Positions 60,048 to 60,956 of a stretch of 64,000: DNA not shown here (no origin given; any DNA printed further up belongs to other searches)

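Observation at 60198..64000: SNF2 helicase + DUF4391-like protein co-oriented with type III Mod/Res: an apparently uncharacterised four-component restriction-like system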

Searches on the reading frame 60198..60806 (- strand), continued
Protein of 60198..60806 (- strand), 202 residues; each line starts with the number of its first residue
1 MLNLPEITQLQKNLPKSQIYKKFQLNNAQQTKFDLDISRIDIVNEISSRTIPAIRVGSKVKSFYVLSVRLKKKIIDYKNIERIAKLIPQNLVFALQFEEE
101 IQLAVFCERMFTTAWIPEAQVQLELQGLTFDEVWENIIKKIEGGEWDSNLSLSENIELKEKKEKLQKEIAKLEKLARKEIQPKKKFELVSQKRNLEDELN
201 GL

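Call 96: search_dna_similar(query=P0391, collection=plasmids, mode=protein, max_evalue=1e-20, max_rows=40, rows=spread)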
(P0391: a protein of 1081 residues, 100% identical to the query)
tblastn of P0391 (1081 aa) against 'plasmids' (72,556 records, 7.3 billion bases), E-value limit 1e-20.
Records with a match: 140; places in all: 145; records where one place covers at least 80% of the query: 110.
Best place of each record, by identity: <60% 140.
By first word of the organism name: Listeria 20; Enterococcus 18; Bacillus 15; Escherichia 14; Acinetobacter 11; Lactococcus 9; Vibrio 3; Nostoc 3; Aeromonas 2; Citrobacter 2; and 39 more.
By predicted mobility (MOB-suite, as given by PLSDB): non-mobilizable 66; mobilizable 48; conjugative 26.
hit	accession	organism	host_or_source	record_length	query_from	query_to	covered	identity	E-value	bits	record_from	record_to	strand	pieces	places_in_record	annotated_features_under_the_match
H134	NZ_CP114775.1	Raoultella planticola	Homo sapiens,cell ...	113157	6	1078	99%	54.3%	0e+0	1130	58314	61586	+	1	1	SNF2-related protein | WYL domain-containing protein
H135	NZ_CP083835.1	Enterobacter asburiae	Homo sapiens,sputum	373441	6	1078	99%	53.7%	0e+0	1132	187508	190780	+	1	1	helicase-related protein | WYL domain-containing protein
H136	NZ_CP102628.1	Listeria innocua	cow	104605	10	1076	99%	53.9%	0e+0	1068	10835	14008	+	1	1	helicase-related protein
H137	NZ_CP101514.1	Escherichia coli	migratory bird,feces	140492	6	1077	99%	53.6%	0e+0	1120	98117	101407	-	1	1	SNF2-related protein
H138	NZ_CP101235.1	Escherichia coli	Homo sapiens,cell culture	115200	6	1077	99%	53.6%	0e+0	1119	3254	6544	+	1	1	SNF2-related protein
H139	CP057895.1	Escherichia coli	culture,Pooled cattle faecal samples ...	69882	6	1077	99%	53.6%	0e+0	1118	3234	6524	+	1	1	DEAD/DEAH box helicase family protein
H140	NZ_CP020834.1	Listeria monocytogenes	food,wiener sausage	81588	10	1076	99%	53.8%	0e+0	1065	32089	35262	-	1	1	helicase-related protein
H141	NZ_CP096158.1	Listeria monocytogenes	food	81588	10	1076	99%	53.8%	0e+0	1065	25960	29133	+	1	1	helicase-related protein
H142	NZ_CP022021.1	Listeria monocytogenes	environmental,environmental swab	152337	10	1076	99%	53.7%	0e+0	1063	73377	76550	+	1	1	helicase-related protein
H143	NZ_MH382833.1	Listeria welshimeri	food product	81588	10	1076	99%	53.7%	0e+0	1063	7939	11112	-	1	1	helicase-related protein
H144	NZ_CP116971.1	Escherichia coli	Sus scrofa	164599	6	1077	99%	53.4%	0e+0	1113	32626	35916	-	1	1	SNF2-related protein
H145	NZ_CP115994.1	Enterococcus faecalis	faeces,pure culture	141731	10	1076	99%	53.5%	0e+0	1066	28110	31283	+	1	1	helicase-related protein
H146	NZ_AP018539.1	Enterococcus faecalis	Homo sapiens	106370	10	1072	98%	53.5%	0e+0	1061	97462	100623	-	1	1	helicase-related protein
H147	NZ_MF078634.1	Acinetobacter pittii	Drainage fluid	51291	4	1077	99%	52.8%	0e+0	1109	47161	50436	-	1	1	helicase-related protein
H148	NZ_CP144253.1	Acinetobacter baumannii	patient,Nanchang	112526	6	1077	99%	52.8%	0e+0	1111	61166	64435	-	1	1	helicase-related protein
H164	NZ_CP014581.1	Paraburkholderia phytofirmans OLGA172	-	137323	20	1078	98%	39.2%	0e+0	749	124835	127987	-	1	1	helicase-related protein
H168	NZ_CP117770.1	Nostoc sp. UHCC 0926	whole organism,lichen surface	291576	177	950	72%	26.9%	6e-58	227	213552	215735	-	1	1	helicase-related protein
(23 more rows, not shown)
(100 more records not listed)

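Call 97: get_annotated_region(hit=H164, flank=9000)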
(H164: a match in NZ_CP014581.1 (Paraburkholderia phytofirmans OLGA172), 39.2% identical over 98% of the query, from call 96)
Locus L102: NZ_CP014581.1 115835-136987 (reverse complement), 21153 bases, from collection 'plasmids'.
description: Paraburkholderia phytofirmans OLGA172 plasmid pOLGA2, complete sequence
organism: Paraburkholderia phytofirmans OLGA172 (NCBI taxid 1417228)
taxonomy: Bacteria; Pseudomonadota; Betaproteobacteria; Burkholderiales; Burkholderiaceae; Paraburkholderia; Paraburkholderia phytofirmans; Paraburkholderia phytofirmans OLGA172
host: -; source: -; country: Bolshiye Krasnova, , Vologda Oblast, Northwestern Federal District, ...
typing (MOB-suite, as given by PLSDB): conjugative; relaxase MOBF; mating-pair formation MPF_F
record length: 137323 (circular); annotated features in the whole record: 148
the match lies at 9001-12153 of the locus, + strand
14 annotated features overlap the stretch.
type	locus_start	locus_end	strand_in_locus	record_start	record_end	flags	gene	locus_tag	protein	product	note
CDS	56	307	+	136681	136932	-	-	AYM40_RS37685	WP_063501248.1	helix-turn-helix transcriptional regulator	-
CDS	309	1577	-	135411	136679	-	-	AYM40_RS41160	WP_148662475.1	Replication protein O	-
CDS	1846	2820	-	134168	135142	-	-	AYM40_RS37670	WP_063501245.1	ParB/RepB/Spo0J family partition protein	GO:0007059 - chromosome segregation [Evidence IEA]; GO:0000910 - cytokinesis [Evidence IEA]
CDS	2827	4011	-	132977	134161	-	-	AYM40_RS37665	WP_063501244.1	AAA family ATPase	-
CDS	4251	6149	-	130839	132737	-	-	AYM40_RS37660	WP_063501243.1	phage integrase family protein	-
CDS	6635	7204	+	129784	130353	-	-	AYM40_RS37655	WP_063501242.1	hypothetical protein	-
CDS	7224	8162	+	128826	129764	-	-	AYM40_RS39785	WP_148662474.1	hypothetical protein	-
CDS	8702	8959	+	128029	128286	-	-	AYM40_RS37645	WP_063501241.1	hypothetical protein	-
CDS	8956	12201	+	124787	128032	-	-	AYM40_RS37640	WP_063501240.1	helicase-related protein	-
CDS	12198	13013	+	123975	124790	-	-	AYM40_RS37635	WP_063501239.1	DUF4391 domain-containing protein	-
CDS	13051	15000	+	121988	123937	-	-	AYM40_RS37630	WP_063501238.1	site-specific DNA-methyltransferase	GO:0006306 - DNA methylation [Evidence IEA]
CDS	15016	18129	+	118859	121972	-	-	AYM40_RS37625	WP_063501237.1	DEAD/DEAH box helicase family protein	-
CDS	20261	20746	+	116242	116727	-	-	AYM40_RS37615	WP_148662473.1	hypothetical protein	-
CDS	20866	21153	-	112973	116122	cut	-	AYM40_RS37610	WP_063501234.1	error-prone DNA polymerase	-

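Call 98: get_annotated_region(hit=H168, flank=9000)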
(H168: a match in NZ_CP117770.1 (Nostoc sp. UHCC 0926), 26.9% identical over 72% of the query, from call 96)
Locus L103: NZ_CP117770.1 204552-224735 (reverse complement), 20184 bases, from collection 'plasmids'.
description: Nostoc sp. UHCC 0926 plasmid pn2, complete sequence
organism: Nostoc sp. UHCC 0926 (NCBI taxid 3025190)
taxonomy: Bacteria; Cyanobacteriota; Cyanophyceae; Nostocales; Nostocaceae; Nostoc; Nostoc sp. UHCC 0926
host: -; source: whole organism,lichen surface; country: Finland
typing (MOB-suite, as given by PLSDB): non-mobilizable; replicon rep_cluster_1678; mating-pair formation MPF_T
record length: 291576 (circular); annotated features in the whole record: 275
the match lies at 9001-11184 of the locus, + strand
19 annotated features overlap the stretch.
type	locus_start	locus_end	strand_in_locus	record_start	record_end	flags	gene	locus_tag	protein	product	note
CDS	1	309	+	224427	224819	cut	-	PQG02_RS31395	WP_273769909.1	sigma-70 family RNA polymerase sigma factor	GO:0006352 - DNA-templated transcription initiation [Evidence IEA]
CDS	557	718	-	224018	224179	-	-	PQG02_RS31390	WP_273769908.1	hypothetical protein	-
CDS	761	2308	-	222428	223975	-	-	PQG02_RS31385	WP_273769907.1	FAD-binding domain-containing protein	-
CDS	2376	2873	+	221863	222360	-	-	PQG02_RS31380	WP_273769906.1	hypothetical protein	-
CDS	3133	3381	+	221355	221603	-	-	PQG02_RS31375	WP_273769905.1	helix-turn-helix transcriptional regulator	-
CDS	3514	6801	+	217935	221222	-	-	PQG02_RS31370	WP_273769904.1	TaqI-like C-terminal specificity domain-containing protein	-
CDS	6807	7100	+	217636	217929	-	-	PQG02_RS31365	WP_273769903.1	hypothetical protein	-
CDS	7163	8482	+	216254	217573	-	-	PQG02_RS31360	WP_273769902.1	hypothetical protein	-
CDS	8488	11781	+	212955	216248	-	-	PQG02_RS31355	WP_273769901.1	helicase-related protein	-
CDS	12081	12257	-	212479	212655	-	-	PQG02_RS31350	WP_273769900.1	hypothetical protein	-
CDS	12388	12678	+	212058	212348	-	-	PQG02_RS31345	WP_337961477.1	EVE domain-containing protein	-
CDS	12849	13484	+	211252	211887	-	-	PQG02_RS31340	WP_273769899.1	deoxynucleoside kinase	-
CDS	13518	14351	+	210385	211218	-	-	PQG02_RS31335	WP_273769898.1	viperin family antiviral radical SAM protein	-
CDS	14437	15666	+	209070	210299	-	-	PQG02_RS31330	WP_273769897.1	UvrD-helicase domain-containing protein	-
CDS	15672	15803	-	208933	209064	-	-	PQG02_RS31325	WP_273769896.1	hypothetical protein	-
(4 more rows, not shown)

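Call 99: get_annotated_region(hit=H134, flank=10000)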
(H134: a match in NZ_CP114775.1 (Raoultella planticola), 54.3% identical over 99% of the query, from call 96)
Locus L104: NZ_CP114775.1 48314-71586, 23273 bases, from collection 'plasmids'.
description: Raoultella planticola strain RP_3045 plasmid p3045-3, complete sequence
organism: Raoultella planticola (NCBI taxid 575)
taxonomy: Bacteria; Pseudomonadota; Gammaproteobacteria; Enterobacterales; Enterobacteriaceae; Raoultella; Raoultella planticola
host: -; source: Homo sapiens,cell culture,Bronchoalveolar lavage fluid,bronchoalveolar lavage fluid; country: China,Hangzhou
typing (MOB-suite, as given by PLSDB): conjugative; replicon IncFII; relaxase MOBF; mating-pair formation MPF_F
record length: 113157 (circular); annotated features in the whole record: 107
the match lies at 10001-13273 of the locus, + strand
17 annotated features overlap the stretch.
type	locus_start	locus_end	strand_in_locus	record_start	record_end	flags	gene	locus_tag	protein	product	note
CDS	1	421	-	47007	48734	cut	-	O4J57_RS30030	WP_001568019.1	ATP-binding protein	-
CDS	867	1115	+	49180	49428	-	-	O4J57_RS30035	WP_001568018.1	hypothetical protein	-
CDS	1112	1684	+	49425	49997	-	-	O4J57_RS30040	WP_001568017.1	hypothetical protein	-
CDS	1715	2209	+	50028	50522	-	-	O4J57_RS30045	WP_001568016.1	hypothetical protein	-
CDS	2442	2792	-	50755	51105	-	-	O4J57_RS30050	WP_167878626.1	hypothetical protein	-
CDS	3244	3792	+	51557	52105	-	-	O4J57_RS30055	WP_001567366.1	thioredoxin fold domain-containing protein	-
CDS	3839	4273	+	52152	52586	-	tolA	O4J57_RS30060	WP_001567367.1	cell envelope integrity protein TolA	GO:0006810 - transport [Evidence IEA]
CDS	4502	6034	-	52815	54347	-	-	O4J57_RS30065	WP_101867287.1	IS3-like element ISKpn38 family transposase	GO:0006313 - DNA transposition [Evidence IEA]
CDS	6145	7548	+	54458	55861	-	-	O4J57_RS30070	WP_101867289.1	ISNCY family transposase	-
CDS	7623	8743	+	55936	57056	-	-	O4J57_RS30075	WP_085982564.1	IS3 family transposase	-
CDS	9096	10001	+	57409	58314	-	-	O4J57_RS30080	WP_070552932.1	WYL domain-containing protein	-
CDS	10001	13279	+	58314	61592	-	-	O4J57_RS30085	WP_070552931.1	SNF2-related protein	-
CDS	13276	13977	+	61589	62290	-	-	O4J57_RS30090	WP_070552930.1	DUF4391 domain-containing protein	-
CDS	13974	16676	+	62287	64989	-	-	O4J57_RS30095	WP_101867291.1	ATP-binding domain-containing protein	-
CDS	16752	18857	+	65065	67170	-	-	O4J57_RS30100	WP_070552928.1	site-specific DNA-methyltransferase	GO:0006306 - DNA methylation [Evidence IEA]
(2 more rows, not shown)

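Call 105: search_dna_similar(query=P0391, collection=phages, mode=protein, max_evalue=1e-30, max_rows=15)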
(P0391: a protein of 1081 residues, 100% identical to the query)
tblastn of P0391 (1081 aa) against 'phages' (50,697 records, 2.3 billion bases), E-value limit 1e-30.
Records with a match: 5; places in all: 6; records where one place covers at least 80% of the query: 3.
Best place of each record, by identity: <60% 5.
By first word of the organism name: Bacteriophage 2; Listeria 2; Erysipelothrix 1.
By host as written in the record: - 2; Listeria monocytogenes 2; Erysipelothrix rhusiopathiae ZJ 1.
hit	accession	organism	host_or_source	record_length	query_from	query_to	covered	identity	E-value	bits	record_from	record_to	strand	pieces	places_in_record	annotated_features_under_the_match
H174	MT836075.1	Bacteriophage sp.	human fecal samples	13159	4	1076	99%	59.9%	0e+0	1286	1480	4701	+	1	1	record has no annotation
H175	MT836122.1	Bacteriophage sp.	human fecal samples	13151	10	1076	99%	58.7%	0e+0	1212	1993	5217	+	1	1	record has no annotation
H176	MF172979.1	Erysipelothrix phage phi1605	Erysipelothrix rhusiopathiae ZJ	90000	5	1076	99%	40.4%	0e+0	744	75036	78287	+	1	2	DEAD/DEAH box helicase-like protein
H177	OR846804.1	Listeria phage LM 4-11-1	Listeria monocytogenes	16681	9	489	44%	59.0%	1e-163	542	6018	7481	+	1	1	record has no annotation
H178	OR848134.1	Listeria phage LM 4-14-1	Listeria monocytogenes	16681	9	489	44%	59.0%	1e-163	542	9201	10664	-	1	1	record has no annotation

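Call 106: get_annotated_region(hit=H176, flank=10000)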
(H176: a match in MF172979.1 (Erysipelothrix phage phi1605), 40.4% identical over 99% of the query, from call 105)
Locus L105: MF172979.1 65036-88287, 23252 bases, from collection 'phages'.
description: Erysipelothrix phage phi1605, complete genome.
organism: Erysipelothrix phage phi1605 (NCBI taxid 2006938)
taxonomy: Viruses; Duplodnaviria; Heunggongvirae; Uroviricota; Caudoviricetes
host: Erysipelothrix rhusiopathiae ZJ; source: swine; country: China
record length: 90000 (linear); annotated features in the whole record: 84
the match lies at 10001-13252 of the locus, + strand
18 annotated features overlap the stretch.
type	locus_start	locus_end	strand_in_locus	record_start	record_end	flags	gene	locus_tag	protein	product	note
CDS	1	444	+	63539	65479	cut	polI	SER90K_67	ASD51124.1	DNA polymerase I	-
CDS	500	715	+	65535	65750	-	-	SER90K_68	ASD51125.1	hypothetical protein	-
CDS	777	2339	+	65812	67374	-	-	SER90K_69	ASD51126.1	integrase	rec; integrase (Site-specific recombinase)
CDS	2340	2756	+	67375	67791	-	-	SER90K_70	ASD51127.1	recombinase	rec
CDS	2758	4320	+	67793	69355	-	-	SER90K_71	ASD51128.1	site-specific recombinase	rec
CDS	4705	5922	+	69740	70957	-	mef(A)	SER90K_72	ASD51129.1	macrolide-efflux protein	-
CDS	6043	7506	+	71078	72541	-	msr(D)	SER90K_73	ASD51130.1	ATPase component of ABC transporter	ATPase components of ABC transporters with duplicated ATPase domains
CDS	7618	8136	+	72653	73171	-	-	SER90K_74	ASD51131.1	hypothetical protein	-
CDS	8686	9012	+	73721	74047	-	-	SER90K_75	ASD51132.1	hypothetical protein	-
CDS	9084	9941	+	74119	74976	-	-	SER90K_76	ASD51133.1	hypothetical protein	-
CDS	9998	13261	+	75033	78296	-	-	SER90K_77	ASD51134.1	DEAD/DEAH box helicase-like protein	Ddhe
CDS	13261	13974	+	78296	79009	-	-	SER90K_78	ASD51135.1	methyl-accepting chemotaxis protein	cheM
CDS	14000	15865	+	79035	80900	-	-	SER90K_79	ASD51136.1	type III restriction-modification system methylation subunit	resIII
CDS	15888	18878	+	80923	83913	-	-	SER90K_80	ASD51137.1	type III restriction enzyme res subunit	resIII; Type III restriction enzyme, res subunit:DEAD/DEAH box helicase, N-terminal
CDS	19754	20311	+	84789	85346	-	-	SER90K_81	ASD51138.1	hypothetical protein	-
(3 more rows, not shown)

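Call 107: find_related_loci(query=P0264, collection=metagenome_contigs, flank=10000)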
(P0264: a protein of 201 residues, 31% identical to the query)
Query P0264 (201 aa) in metagenome_contigs; peptide patterns used: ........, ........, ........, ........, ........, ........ (x = any residue, [..] = any of these).
258 stretches matched a pattern, but none encodes a relative of the query by tblastn (E <= 1e-3).

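Call 108: search_protein_families(library=pfam, proteins=[P0133, P0149, P0205, P0177, P0260, P0475], max_evalue=0.001)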
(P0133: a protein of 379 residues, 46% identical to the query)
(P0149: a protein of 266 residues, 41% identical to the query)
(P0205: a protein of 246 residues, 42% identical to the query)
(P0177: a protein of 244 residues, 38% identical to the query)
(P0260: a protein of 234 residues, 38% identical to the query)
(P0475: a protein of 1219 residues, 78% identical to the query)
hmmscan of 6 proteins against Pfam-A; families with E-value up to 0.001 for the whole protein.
P0133 (379 aa): 3 families
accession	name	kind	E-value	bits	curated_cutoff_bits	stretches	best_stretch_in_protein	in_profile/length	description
PF14335.11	DUF4391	-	6.8e-28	98.6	29.9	1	2-184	1-216/232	Domain of unknown function (DUF4391)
PF13437.12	HlyD_3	-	1.6e-05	26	22.2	1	187-275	2-91/106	HlyD family secretion protein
PF16576.10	HlyD_D23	-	4e-05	23.5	30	1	175-263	99-187/214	Barrel-sandwich domain of CusB or HlyD membrane-fusion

P0149 (266 aa): 1 family
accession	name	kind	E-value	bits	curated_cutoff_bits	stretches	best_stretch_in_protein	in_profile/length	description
PF14335.11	DUF4391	-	7.8e-25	88.6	29.9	2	4-116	3-131/232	Domain of unknown function (DUF4391)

P0205 (246 aa): 1 family
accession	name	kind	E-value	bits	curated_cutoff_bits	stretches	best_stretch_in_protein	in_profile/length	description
PF14335.11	DUF4391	-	4.7e-19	69.7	29.9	1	2-161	1-188/232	Domain of unknown function (DUF4391)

P0177 (244 aa): 1 family
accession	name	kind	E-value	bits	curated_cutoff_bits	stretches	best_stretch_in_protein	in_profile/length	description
PF14335.11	DUF4391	-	1.8e-22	80.8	29.9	2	6-146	5-170/232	Domain of unknown function (DUF4391)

P0260 (234 aa): 1 family
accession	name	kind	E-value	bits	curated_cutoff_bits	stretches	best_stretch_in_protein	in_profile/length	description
PF14335.11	DUF4391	-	7.8e-26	91.8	29.9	1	2-186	18-228/232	Domain of unknown function (DUF4391)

P0475 (1219 aa): 5 families
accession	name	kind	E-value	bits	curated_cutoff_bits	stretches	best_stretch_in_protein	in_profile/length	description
PF14335.11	DUF4391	-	1.1e-16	61.9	29.9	1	1041-1214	23-230/232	Domain of unknown function (DUF4391)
PF00271.37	Helicase_C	-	7.9e-15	55.5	23.5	1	661-799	5-110/110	Helicase conserved C-terminal domain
PF00176.29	SNF2-rel_dom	-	4.3e-11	42.9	24.9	1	220-394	2-185/290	SNF2-related domain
PF04851.21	ResIII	-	4.7e-10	40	22.5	1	214-373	3-163/164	Type III restriction enzyme, res subunit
PF00270.35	DEAD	-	6.3e-06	26.5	26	0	320-373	115-161/167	DEAD/DEAH box helicase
